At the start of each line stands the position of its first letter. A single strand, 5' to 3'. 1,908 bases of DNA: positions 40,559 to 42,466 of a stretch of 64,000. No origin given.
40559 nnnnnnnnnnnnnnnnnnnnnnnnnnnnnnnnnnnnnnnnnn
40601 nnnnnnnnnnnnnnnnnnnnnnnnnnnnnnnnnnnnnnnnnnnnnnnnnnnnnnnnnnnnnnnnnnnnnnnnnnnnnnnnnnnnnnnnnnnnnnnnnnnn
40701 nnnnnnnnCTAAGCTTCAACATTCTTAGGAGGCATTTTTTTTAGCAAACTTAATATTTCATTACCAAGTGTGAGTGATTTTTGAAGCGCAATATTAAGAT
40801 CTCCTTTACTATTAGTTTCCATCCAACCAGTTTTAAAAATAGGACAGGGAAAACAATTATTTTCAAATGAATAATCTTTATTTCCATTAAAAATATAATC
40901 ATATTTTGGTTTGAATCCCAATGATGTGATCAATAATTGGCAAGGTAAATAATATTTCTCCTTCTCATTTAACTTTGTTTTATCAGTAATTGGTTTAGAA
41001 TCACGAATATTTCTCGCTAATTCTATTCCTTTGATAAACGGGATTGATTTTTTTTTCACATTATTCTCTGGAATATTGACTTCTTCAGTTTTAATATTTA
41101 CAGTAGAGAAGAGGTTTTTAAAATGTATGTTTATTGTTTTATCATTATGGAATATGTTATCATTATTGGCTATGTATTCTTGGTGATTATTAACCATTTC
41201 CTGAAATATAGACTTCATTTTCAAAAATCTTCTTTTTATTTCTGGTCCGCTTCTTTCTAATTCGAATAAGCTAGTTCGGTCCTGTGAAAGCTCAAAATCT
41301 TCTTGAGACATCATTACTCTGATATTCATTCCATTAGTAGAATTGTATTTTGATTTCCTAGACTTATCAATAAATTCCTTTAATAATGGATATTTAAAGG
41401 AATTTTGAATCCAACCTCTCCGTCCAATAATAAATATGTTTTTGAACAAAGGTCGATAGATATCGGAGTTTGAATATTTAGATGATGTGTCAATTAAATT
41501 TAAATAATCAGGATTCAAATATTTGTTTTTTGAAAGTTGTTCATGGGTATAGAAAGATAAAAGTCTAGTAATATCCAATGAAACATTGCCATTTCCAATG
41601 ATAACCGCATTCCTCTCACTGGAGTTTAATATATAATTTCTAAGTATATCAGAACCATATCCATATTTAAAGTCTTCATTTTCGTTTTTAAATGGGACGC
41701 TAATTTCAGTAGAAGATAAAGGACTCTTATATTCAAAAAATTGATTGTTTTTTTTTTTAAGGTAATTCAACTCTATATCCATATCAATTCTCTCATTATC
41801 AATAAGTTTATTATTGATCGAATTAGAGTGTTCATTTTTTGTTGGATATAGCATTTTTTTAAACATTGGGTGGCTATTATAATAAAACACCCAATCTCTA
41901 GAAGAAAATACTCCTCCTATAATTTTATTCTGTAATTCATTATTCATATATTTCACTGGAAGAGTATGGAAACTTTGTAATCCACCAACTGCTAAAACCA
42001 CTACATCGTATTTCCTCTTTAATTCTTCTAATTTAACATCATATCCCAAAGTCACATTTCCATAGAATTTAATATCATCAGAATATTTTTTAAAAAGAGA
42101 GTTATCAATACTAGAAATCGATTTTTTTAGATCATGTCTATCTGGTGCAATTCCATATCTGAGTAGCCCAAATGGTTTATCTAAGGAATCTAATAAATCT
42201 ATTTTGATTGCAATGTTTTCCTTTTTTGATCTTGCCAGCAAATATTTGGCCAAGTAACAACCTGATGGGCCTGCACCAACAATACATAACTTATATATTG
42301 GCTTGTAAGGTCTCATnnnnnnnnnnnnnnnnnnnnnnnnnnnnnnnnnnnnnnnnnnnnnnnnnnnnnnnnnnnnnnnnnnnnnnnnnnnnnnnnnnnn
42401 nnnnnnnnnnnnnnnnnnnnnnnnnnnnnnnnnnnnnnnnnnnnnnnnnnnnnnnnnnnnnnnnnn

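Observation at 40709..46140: Tandem adrenodoxin reductase and PreP/falcilysin-like M16C protease, a reduced-mitochondrion module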

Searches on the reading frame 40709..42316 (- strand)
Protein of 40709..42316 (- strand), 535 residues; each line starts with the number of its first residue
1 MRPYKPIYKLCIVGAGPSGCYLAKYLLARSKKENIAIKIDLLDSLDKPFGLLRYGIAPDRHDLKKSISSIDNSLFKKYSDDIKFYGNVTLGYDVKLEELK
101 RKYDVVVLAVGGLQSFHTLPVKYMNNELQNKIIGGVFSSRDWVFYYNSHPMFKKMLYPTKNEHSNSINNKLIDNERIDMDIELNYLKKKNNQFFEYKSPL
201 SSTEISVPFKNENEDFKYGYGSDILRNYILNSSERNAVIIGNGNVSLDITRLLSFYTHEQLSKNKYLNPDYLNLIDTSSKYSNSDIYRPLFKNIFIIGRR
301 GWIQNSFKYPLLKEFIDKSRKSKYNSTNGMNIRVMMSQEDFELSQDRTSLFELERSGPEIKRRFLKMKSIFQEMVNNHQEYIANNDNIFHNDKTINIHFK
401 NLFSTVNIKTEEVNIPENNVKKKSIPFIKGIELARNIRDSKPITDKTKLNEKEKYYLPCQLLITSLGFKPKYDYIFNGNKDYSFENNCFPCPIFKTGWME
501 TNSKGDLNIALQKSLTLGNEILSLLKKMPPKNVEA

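Call 3: search_protein_families(library=pfam, proteins=[window:40709-42316:-], max_evalue=0.01)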
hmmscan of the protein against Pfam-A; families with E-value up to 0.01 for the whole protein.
window:40709-42316:- (535 aa): 3 families
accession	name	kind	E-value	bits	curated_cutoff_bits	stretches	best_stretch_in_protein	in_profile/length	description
PF07992.20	Pyr_redox_2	-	3.7e-05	23.7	26.1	0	8-119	1-116/291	Pyridine nucleotide-disulphide oxidoreductase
PF13454.12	NAD_binding_9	-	0.0011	19.4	21.8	1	12-46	2-33/155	FAD-NAD(P)-binding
PF13450.12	NAD_binding_8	-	0.0017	19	21.9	1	12-54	1-37/68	NAD(P)-binding Rossmann-like domain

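Call 5: search_solved_structures(query=window:40709-42316:-, max_evalue=0.001, show_alignments=1)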
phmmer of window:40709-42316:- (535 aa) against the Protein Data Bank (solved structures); distinct sequences matched with E-value up to 0.001: 11.
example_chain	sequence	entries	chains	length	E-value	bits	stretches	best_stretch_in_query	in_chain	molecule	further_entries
1cjc_A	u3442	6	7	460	2.2e-22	82.9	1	9-154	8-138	PROTEIN (ADRENODOXIN REDUCTASE) | ADRENODOXIN REDUCTASE | NADPH:ADRENODOXIN OXIDOREDUCTASE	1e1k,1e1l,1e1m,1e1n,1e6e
1lqt_A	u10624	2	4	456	5.1e-22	81.7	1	8-155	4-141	FprA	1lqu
2c7g_A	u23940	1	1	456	5.4e-22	81.6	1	8-155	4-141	NADPH-FERREDOXIN REDUCTASE FPRA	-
8oh5_C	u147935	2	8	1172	3.4e-08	36.1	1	4-116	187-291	Formate dehydrogenase-O, major subunit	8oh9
9bov_A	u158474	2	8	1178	4.7e-08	35.6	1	8-115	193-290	Molybdopterin oxidoreductase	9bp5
9n5u_A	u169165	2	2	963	3e-07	33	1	9-115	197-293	NfnA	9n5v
4ylf_B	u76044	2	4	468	6.3e-06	28.6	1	9-126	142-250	Dihydropyrimidine dehydrogenase subunit A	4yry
7mfm_I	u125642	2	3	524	8.9e-05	24.8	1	9-113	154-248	Glutamate synthase (NADPH) small chain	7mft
2vdc_G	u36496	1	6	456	0.0003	23.1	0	10-112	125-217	GLUTAMATE SYNTHASE [NADPH] SMALL CHAIN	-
6s6s_G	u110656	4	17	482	0.00034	22.9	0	10-113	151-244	Glutamate synthase [NADPH] small chain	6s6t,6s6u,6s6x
5jca_L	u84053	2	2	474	0.00048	22.4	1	9-112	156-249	NADH-dependent Ferredoxin:NADP Oxidoreductase (NfnI) subunit alpha | NADH-dependent Ferredoxin:NADP Oxidoreductase subunit alpha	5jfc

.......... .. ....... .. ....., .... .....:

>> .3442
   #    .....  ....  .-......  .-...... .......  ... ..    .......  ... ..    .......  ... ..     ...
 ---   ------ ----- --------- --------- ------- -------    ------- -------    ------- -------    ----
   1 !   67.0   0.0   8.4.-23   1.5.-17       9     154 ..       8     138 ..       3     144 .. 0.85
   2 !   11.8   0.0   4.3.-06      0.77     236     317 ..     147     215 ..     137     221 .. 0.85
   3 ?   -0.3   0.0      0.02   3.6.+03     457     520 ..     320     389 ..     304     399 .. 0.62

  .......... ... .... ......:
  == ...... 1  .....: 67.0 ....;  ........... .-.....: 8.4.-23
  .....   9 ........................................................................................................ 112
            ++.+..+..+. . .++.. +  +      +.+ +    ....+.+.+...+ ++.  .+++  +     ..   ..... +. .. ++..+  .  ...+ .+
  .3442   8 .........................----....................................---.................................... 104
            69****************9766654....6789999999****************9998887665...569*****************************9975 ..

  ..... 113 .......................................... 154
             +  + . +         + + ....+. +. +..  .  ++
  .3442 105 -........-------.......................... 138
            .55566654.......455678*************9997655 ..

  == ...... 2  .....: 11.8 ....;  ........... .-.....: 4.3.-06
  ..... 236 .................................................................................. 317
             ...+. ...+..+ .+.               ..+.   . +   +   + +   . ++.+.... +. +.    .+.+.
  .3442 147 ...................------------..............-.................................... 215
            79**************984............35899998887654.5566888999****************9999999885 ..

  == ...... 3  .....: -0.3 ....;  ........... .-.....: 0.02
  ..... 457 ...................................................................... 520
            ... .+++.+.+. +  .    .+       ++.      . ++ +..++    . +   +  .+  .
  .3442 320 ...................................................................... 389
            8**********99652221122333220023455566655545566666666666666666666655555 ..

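Call 19: find_homologous_proteins(query=window:40709-42316:-, max_evalue=0.001)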
Query window:40709-42316:- (535 aa): 214 proteins with E <= 0.001 among 8000 candidates; the best 120 are listed.
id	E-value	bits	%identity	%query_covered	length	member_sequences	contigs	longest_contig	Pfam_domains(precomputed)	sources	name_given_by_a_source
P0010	0.0e+0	1198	100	100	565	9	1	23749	-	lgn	-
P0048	1.5e-289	979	82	100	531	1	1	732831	-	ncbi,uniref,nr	ncbi:NADPH ferredoxin oxidoreductase [Cryptosporidium sp. chipmunk genotype I]|uniref:NADPH ferredox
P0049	5.2e-277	938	78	100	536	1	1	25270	-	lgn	-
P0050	3.4e-253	859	72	100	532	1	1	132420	-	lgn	-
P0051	2.5e-250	850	72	100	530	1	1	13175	-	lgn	-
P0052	3.9e-220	750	67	100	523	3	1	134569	-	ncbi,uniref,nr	ncbi:NADPH:ferredoxin-NADP+ reductase [Cryptosporidium canis]|uniref:NADPH:ferredoxin-NADP+ reductas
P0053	1.9e-205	702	62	99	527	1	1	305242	-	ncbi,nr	ncbi:NADP oxidoreductase [Cryptosporidium felis]|nr:NADP oxidoreductase [Cryptosporidium felis]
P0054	2.7e-153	530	52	98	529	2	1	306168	-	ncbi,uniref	ncbi:hypothetical protein RS030_172658 [Cryptosporidium xiaoi]|uniref:FAD/NAD(P)-binding domain-cont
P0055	4.4e-151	523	51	99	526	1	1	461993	PF07992.21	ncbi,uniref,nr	ncbi:hypothetical protein FG386_002648 [Cryptosporidium ryanae]|uniref:uncharacterized protein n=1 T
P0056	1.4e-115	405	42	98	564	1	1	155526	-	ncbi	ncbi:hypothetical protein ACR3K2_07530 [Cryptosporidium serpentis]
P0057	9.1e-112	393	41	98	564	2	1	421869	-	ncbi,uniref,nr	ncbi:hypothetical protein cand_023500 [Cryptosporidium andersoni]|uniref:Uncharacterized protein n=1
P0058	8.2e-27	112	40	28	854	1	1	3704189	PF07992.21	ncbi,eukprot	ncbi:UNVERIFIED_CONTAM: pyridine nucleotide-disulfide oxidoreductase domain-containing protein [Hamm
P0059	3.7e-26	110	33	34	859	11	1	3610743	PF07992.21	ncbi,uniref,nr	ncbi:pyridine nucleotide-disulfide oxidoreductase domain-containing protein [Toxoplasma gondii TgCat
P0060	1.5e-24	105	36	33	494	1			PF07992.21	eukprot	eukprot:GHVL01033618.1.p1 GENE.GHVL01033618.1~~GHVL01033618.1.p1 ORF type:complete len:495 (+),score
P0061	2.2e-24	104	33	33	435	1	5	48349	PF13450.13,PF07992.21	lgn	-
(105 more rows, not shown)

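Call 33: find_encoding_contigs(protein=P0057, flank=8000, max_places=2)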
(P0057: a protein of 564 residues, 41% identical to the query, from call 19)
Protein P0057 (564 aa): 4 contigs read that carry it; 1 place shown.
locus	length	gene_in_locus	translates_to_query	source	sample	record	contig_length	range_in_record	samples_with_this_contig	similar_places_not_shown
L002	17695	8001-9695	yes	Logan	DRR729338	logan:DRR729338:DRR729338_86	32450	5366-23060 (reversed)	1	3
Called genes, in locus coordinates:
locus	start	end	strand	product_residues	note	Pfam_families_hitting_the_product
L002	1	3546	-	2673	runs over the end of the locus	PF00628:PHD (faint), PF00439:Bromodomain, PF00856:SET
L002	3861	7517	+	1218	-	PF00675:Peptidase_M16, PF05193:Peptidase_M16_C (weak)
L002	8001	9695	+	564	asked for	-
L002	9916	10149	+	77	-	-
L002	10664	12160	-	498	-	PF01494:FAD_binding_3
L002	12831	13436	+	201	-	-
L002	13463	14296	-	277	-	-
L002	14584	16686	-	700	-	PF00732:GMC_oxred_N (weak), PF05199:GMC_oxred_C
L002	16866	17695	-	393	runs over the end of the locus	-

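Call 34: find_encoding_contigs(protein=P0059, flank=10000, max_places=1)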
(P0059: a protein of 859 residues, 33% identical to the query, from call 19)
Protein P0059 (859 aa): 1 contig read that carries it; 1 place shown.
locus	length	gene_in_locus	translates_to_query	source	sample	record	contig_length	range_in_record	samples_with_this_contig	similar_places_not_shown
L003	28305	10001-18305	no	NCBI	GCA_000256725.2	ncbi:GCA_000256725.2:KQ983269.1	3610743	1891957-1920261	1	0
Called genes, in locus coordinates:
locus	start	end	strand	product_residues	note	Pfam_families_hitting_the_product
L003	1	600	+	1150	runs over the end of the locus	PF13638:PIN_4 (faint), PF17876:CSD2 (faint), PF17849:OB_Dis3, PF00773:RNB, PF17215:Rrp44_S1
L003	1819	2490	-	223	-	-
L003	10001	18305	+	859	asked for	PF07992:Pyr_redox_2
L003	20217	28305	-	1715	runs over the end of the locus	PF12777:MT, PF12781:AAA_9, PF03028:Dynein_heavy, PF18198:AAA_lid_11, PF18199:Dynein_C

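Call 83: search_protein_families(library=ncbifam, proteins=[P0019, P0009, P0001], max_evalue=0.001)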
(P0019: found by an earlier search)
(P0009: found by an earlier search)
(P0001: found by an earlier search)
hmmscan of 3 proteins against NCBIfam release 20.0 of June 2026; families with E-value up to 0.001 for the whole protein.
P0019 (568 aa): 53 families (the best 25 are shown)
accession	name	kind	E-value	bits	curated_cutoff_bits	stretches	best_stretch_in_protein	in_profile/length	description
NF004780.0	PRK06126.1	subfamily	2.9e-54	184.3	445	1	4-374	6-347/552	hypothetical protein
NF045577.1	FAD_mono_MbnF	equivalog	6e-41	140.6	800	1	4-407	2-366/531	methanobactin biosynthesis FAD monooxygenase MbnF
NF046068.1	AkvoneHdxseDnrF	equivalog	6.6e-37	127.5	650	1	9-413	1-366/439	aklavinone 12-hydroxylase DnrF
NF046069.1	AkvoneHdxseRdmE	equivalog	3.7e-35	121.7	700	1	9-405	1-360/521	aklavinone 12-hydroxylase RdmE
NF004829.0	PRK06183.1-3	subfamily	2.8e-33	115.5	390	2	330-400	287-354/520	bifunctional 3-(3-hydroxy-phenyl)propionate/3-hydroxycinnamic acid hydroxylase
NF004831.0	PRK06183.1-5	equivalog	1.2e-30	106.5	546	3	296-393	249-340/568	bifunctional 3-(3-hydroxy-phenyl)propionate/3-hydroxycinnamic acid hydroxylase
NF006002.0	PRK08132.1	subfamily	2.6e-28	98.7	416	3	298-401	271-368/552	FAD-dependent oxidoreductase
NF004832.0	PRK06184.1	subfamily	4.2e-27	95.1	476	3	297-372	252-325/506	hypothetical protein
NF006092.0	PRK08244.1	equivalog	1.5e-24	86.5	644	2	7-207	3-174/494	monooxygenase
NF004830.0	PRK06183.1-4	equivalog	9.5e-24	83.7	1135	2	7-207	19-196/617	bifunctional 3-(3-hydroxy-phenyl)propionate/3-hydroxycinnamic acid hydroxylase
NF033145.1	rif_monoox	equivalog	3.5e-23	82.2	800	2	329-393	267-328/472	rifampin monooxygenase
NF006144.0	PRK08294.1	subfamily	1.5e-22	79.6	560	2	7-207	33-225/637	phenol 2-monooxygenase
NF004828.0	PRK06183.1-2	equivalog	3.5e-22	78.4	853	2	317-395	271-343/568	bifunctional 3-(3-hydroxy-phenyl)propionate/3-hydroxycinnamic acid hydroxylase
NF004827.0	PRK06183.1-1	equivalog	7.7e-22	77.4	966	2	5-220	14-206/554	bifunctional 3-(3-hydroxy-phenyl)propionate/3-hydroxycinnamic acid hydroxylase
NF005303.0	PRK06834.1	subfamily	1.3e-19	70.1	625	1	329-376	263-310/488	hypothetical protein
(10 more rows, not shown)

P0009 (535 aa): 10 families
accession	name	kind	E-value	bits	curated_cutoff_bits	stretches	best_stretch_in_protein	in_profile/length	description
NF010590.0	PRK13984.1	equivalog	3.4e-13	48.6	946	1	9-111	290-382/611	putative oxidoreductase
NF009454.0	PRK12814.1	equivalog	8.4e-11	40.9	916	1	9-115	195-291/657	putative NADPH-dependent glutamate synthase small subunit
NF009410.0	PRK12771.1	subfamily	3.1e-10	39.3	516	1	9-121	140-241/566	NAD(P)-binding protein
TIGR01316.1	gltA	equivalog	4.5e-10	38.9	471.75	1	9-120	135-237/449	NADPH-dependent glutamate synthase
TIGR01317.1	GOGAT_sm_gam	subfamily_domain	1.9e-09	36.9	447.7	1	9-121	145-246/485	glutamate synthase small subunit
TIGR01318.1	gltD_gamma_fam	subfamily_domain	9.4e-09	34.4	482.95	1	9-117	143-241/467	glutamate synthase, small subunit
NF009451.0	PRK12809.1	equivalog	1.7e-07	29.9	1154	1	9-112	312-405/639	formate-dependent uric acid utilization protein YgfT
NF009408.0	PRK12769.1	equivalog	4.4e-07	28.4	1003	1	9-117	329-427/659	formate-dependent uric acid utilization protein AegA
NF009409.0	PRK12770.1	subfamily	3.3e-05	23.1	343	1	8-115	19-132/360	putative glutamate synthase subunit beta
NF009414.0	PRK12778.1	equivalog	0.00012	20.5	1103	1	8-126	432-542/752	bifunctional dihydroorotate dehydrogenase B NAD binding subunit/NADPH-dependent glutamate synthase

P0001 (1201 aa): 1 family
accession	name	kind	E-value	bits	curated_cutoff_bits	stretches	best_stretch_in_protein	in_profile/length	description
NF011681.0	PRK15101.1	equivalog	2.6e-05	22.4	765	1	78-135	80-136/961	pitrilysin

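Call 92: find_encoding_contigs(protein=P0048, flank=700, max_places=1)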
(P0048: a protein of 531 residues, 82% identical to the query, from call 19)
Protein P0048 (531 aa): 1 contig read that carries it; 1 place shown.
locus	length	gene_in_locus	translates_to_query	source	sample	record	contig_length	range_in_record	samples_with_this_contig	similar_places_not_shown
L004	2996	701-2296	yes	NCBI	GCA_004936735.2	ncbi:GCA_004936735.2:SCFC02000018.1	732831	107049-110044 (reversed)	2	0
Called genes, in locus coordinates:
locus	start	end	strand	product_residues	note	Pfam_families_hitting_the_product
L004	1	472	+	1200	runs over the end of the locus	PF00675:Peptidase_M16, PF05193:Peptidase_M16_C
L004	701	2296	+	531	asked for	-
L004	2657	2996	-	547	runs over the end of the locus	PF01494:FAD_binding_3, PF08491:SE (weak)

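Call 93: find_encoding_contigs(protein=P0049, flank=700, max_places=1)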
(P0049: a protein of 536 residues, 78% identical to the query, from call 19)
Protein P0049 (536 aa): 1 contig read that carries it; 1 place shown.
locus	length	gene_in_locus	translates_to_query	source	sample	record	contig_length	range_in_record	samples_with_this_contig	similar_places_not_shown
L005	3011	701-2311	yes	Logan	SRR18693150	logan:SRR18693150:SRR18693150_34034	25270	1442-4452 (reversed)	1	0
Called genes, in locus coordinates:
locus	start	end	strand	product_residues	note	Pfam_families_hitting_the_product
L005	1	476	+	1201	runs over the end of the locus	PF00675:Peptidase_M16, PF05193:Peptidase_M16_C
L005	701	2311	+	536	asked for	-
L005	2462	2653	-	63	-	-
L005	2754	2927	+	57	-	-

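Call 94: find_encoding_contigs(protein=P0052, flank=700, max_places=1)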
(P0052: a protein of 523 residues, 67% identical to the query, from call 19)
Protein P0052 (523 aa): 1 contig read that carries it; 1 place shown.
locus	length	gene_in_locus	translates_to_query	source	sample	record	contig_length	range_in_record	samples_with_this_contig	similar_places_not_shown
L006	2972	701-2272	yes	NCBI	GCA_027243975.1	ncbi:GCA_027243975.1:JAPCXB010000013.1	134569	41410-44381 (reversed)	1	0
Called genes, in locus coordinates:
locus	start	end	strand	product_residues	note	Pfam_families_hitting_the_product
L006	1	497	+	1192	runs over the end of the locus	PF00675:Peptidase_M16, PF05193:Peptidase_M16_C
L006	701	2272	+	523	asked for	-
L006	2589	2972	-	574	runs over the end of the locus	PF01494:FAD_binding_3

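Call 95: find_encoding_contigs(protein=P0053, flank=700, max_places=1)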
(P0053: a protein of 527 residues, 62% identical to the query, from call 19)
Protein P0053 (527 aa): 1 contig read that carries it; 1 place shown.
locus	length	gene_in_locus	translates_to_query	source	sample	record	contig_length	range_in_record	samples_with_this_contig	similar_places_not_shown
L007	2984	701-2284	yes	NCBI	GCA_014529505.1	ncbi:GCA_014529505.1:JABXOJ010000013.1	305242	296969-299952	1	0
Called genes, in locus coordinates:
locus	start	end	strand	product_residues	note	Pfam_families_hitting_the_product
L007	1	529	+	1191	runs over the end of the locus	PF00675:Peptidase_M16, PF05193:Peptidase_M16_C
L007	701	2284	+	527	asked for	-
